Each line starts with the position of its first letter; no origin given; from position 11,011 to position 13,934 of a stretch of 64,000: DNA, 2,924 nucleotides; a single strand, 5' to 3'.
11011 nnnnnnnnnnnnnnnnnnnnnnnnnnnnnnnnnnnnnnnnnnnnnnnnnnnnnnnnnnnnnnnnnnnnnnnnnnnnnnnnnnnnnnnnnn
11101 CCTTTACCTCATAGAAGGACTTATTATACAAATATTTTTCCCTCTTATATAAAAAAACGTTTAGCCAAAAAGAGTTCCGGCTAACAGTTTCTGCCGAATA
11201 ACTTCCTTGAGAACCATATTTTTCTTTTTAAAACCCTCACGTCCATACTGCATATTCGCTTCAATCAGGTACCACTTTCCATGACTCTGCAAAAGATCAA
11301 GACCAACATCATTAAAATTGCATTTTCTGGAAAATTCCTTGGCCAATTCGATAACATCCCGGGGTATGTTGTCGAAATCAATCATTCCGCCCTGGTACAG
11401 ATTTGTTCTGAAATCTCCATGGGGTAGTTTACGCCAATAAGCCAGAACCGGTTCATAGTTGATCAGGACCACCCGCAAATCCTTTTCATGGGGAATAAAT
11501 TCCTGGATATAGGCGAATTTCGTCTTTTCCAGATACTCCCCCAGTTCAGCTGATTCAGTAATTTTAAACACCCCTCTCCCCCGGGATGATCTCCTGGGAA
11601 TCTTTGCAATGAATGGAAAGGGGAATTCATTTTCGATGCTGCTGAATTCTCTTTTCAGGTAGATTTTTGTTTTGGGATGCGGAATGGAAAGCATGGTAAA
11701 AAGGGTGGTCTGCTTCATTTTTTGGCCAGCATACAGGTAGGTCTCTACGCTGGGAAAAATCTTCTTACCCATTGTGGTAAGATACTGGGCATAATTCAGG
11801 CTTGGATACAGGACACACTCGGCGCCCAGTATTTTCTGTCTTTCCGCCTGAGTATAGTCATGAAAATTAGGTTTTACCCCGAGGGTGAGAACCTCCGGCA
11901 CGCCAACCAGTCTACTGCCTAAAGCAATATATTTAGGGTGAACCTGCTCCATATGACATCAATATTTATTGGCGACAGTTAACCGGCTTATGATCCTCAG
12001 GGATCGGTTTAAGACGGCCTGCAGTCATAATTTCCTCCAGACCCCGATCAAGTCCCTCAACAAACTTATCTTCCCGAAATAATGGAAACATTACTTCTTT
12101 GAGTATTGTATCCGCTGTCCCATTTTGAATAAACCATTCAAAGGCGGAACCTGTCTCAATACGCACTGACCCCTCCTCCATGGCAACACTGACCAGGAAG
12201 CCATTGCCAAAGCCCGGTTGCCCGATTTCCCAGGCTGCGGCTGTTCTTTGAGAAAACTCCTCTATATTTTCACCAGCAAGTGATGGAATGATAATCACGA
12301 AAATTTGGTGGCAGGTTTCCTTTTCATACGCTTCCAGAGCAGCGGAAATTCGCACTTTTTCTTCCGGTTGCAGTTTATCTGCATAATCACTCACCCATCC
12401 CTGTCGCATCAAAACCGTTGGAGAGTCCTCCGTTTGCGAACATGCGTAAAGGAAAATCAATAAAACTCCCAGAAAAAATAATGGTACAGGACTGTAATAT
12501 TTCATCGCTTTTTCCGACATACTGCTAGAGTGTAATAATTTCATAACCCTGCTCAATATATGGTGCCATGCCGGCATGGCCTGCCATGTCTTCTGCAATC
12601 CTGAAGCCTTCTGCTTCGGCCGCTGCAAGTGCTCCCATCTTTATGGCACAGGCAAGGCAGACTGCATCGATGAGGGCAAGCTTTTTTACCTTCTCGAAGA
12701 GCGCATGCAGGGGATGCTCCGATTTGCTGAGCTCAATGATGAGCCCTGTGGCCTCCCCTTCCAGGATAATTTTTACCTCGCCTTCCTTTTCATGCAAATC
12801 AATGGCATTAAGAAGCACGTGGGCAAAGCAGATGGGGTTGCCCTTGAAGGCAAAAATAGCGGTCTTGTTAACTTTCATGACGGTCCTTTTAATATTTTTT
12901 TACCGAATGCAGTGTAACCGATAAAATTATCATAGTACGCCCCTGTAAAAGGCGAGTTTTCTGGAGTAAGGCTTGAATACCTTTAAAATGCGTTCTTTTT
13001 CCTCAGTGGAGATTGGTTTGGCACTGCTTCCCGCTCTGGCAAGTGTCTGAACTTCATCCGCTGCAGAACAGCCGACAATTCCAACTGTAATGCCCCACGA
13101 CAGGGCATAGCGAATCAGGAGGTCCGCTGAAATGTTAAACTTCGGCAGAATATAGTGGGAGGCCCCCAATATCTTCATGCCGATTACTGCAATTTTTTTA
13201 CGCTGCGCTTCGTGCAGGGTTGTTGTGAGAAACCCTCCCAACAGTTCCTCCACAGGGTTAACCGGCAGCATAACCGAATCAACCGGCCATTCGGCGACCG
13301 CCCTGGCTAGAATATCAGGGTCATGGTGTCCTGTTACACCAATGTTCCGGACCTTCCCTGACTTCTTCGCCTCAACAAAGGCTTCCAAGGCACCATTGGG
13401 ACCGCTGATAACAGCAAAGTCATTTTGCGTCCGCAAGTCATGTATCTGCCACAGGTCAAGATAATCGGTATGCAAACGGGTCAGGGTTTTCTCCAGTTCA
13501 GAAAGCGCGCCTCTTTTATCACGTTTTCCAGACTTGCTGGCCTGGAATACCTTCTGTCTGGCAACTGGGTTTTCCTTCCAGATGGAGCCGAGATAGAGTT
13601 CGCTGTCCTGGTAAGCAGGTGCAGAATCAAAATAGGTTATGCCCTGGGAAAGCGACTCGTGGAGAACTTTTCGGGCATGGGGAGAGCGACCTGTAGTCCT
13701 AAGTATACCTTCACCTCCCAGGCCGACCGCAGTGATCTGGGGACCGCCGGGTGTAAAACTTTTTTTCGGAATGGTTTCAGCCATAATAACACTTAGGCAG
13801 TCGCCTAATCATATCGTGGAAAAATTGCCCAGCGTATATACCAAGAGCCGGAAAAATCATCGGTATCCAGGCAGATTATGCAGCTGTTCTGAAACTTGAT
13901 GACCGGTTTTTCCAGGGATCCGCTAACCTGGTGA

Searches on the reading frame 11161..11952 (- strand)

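Call 10: search_protein_families(library=pfam, proteins=[window:11161-11952:-], max_evalue=0.01)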
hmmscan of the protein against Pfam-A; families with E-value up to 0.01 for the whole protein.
window:11161-11952:- (263 aa): 5 families
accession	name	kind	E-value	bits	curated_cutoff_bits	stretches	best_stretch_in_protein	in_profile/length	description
PF08443.16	RimK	-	7.2e-18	65.3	21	1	77-244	3-175/188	RimK-like ATP-grasp domain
PF02955.21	GSH-S_ATP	-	1.5e-06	28.2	23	1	123-221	42-152/175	Prokaryotic glutathione synthetase, ATP-grasp domain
PF14398.11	ATPgrasp_YheCD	-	8.1e-05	22.4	26.8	1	201-246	190-237/255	YheC/D like ATP-grasp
PF02655.19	ATP-grasp_3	-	0.00046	20.7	23.2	1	77-233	3-154/160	ATP-grasp domain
PF02222.28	ATP-grasp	-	0.0023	18.1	27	1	100-164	19-87/179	ATP-grasp domain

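Call 75: search_protein_families(library=ncbifam, proteins=[window:11161-11952:-], max_evalue=0.01)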
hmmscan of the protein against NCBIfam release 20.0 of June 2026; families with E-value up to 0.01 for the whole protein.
window:11161-11952:- (263 aa): 13 families
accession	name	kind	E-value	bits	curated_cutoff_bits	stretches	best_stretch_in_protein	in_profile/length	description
TIGR00768.1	rimK_fam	subfamily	1.9e-19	70.1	143.4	1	51-243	61-262/276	RimK family alpha-L-glutamate ligase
NF040720.1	MptN_Meth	equivalog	1.2e-16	60.7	350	1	54-244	78-277/291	tetrahydromethanopterin:alpha-L-glutamate ligase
TIGR04443.1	F420_CofF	equivalog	1.3e-16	60.5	300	1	54-256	69-278/283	coenzyme gamma-F420-2:alpha-L-glutamate ligase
TIGR02144.1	LysX_arch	equivalog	8.7e-16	57.8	275.6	1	51-231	61-248/281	lysine biosynthesis protein LysX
NF004679.0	PRK06019.1-5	equivalog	1.7e-09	37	326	1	54-163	77-190/376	5-(carboxyamino)imidazole ribonucleotide synthase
TIGR04356.1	grasp_GAK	hypoth_equivalog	5.5e-08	32.2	300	1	52-213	74-239/287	GAK system ATP-grasp enzyme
NF007764.0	PRK10446.1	equivalog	1.3e-07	31.2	331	1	148-245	175-274/300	30S ribosomal protein S6--L-glutamate ligase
NF009405.0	PRK12767.1-4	equivalog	1.2e-06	27.8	390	1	74-156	109-188/320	carbamoyl phosphate synthase-like protein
TIGR01161.1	purK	equivalog_domain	1.5e-06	27.8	318.4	1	57-163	78-188/362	5-(carboxyamino)imidazole ribonucleotide synthase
NF003573.0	PRK05246.1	equivalog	1.6e-06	27.2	272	1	125-220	167-274/316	glutathione synthase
TIGR01380.1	glut_syn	equivalog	1.5e-05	24.2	299.05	1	125-222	166-275/312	glutathione synthase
NF009110.0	PRK12458.1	subfamily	4.2e-05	22.7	408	1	119-210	175-279/349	glutathione synthetase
NF009406.0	PRK12767.1-5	equivalog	0.00055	19.1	271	1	66-237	102-272/327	carbamoyl phosphate synthase-like protein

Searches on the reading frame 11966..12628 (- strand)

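Call 10: search_protein_families(library=pfam, proteins=[window:11966-12628:-], max_evalue=0.01)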
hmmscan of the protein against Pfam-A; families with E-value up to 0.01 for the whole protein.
window:11966-12628:- (220 aa): 1 family
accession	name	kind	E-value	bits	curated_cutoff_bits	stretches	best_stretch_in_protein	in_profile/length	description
PF04536.20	TPM_phosphatase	-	1.9e-27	96.2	22.1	1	79-202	1-124/125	TPM domain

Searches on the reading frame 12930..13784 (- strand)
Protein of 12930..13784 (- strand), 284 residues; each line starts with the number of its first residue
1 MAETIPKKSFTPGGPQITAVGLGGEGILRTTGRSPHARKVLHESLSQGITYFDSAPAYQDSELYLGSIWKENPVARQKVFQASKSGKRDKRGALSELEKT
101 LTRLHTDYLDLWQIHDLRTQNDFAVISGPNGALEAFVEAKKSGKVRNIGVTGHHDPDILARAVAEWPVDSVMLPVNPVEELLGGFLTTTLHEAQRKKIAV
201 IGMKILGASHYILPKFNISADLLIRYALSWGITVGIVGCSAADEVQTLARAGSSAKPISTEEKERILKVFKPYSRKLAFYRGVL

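Call 10: search_protein_families(library=pfam, proteins=[window:12930-13784:-], max_evalue=0.01)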
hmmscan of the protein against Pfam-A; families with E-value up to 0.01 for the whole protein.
window:12930-13784:- (284 aa): 1 family
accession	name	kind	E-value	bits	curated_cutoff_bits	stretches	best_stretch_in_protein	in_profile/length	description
PF00248.27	Aldo_ket_red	-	2.1e-24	86.6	24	1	22-208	4-194/291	Aldo/keto reductase family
